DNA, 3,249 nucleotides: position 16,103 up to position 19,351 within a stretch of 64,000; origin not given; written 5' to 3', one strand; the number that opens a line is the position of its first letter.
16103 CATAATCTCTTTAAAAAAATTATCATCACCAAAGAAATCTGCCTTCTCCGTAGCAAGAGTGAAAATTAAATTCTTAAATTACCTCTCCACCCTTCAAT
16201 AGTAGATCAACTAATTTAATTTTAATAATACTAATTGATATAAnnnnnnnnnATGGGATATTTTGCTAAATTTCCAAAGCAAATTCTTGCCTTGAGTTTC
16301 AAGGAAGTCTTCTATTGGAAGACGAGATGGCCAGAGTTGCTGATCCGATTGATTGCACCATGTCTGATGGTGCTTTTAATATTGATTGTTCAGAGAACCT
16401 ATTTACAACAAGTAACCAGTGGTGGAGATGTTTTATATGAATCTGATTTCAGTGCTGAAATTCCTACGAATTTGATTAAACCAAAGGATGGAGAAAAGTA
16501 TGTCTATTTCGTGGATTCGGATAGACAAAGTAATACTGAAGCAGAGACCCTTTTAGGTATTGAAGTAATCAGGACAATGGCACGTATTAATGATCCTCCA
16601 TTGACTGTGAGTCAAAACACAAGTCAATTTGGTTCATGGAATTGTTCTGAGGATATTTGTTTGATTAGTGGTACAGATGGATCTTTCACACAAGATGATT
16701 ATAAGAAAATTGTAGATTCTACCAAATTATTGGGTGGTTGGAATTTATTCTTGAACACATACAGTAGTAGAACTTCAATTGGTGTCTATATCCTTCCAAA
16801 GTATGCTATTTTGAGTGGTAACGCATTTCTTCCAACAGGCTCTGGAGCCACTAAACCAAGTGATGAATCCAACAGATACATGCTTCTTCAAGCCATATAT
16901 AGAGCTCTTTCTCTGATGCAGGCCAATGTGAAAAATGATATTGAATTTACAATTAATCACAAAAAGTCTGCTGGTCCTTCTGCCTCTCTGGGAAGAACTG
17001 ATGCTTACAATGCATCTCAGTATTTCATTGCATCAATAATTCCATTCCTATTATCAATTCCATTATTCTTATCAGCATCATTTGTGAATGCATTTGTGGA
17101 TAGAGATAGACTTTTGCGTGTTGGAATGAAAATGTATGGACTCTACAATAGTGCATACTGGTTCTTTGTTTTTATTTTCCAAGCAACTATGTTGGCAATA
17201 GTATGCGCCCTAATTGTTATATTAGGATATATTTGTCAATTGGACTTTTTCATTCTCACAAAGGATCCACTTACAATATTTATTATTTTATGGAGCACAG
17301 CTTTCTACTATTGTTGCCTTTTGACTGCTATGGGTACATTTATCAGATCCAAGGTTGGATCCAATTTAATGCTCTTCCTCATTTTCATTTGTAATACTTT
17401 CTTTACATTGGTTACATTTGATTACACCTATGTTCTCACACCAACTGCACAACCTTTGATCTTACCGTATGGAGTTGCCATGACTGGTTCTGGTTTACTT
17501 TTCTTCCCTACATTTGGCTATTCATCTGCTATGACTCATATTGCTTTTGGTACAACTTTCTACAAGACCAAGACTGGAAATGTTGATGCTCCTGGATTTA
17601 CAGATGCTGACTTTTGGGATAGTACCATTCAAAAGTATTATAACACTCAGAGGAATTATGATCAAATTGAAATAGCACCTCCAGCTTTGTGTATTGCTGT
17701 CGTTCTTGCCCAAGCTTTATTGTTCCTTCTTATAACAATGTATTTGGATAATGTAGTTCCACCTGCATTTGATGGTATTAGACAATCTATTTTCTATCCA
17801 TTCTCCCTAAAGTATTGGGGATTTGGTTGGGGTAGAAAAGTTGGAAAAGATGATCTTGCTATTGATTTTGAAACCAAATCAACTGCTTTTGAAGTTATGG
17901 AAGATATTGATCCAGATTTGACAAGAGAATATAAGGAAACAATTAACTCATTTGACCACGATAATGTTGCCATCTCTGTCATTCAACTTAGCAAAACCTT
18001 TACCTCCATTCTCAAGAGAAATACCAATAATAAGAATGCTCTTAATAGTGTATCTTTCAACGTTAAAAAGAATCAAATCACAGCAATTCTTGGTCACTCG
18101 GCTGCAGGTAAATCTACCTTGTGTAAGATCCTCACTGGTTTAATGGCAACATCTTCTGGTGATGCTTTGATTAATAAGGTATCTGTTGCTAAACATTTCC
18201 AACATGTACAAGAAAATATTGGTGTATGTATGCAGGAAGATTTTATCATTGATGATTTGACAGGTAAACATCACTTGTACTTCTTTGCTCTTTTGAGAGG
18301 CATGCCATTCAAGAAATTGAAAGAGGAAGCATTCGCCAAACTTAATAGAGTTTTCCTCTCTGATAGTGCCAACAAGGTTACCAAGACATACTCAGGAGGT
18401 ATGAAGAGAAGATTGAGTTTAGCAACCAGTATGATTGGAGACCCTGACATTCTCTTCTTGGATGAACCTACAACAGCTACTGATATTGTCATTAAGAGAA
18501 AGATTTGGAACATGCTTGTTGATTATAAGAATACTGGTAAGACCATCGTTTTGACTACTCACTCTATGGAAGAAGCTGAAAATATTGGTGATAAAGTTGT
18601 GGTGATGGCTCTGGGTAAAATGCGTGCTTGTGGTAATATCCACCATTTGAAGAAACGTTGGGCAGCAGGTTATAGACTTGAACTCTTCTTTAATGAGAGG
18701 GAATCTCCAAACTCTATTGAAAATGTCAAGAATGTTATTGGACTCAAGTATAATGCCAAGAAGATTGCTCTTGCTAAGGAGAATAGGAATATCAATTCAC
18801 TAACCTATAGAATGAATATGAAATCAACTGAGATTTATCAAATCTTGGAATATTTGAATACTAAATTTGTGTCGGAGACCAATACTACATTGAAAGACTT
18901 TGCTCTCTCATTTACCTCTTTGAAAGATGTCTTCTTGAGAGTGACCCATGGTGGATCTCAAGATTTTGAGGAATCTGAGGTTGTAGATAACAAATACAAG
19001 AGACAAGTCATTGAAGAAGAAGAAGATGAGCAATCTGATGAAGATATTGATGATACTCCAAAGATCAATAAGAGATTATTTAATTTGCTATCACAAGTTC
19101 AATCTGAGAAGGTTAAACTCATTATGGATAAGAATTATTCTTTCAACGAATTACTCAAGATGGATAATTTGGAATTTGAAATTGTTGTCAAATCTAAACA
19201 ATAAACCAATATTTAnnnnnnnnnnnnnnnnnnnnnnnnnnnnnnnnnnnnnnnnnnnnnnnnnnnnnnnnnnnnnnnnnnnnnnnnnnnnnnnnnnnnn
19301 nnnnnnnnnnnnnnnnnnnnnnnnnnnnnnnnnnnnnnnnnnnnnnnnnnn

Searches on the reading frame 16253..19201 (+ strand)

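Call 29: search_protein_families(library=pfam, proteins=[window:16253-19201:+], max_evalue=0.001)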
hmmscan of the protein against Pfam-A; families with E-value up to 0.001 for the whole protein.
window:16253-19201:+ (983 aa): 4 families
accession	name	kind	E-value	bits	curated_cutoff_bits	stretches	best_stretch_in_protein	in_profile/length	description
PF00005.33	ABC_tran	-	1.1e-27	97.7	25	1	597-741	1-137/137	ABC transporter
PF13304.12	AAA_21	-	1.1e-07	32.7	27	1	714-773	239-301/304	AAA domain, putative AbiEii toxin, Type IV TA system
PF12698.13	ABC2_membrane_3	-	1.6e-07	31.2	31.6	1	206-494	110-344/347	ABC-2 family transporter protein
PF09818.15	ABC_ATPase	-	0.0001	21.9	23.2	0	704-789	149-235/283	P-loop domain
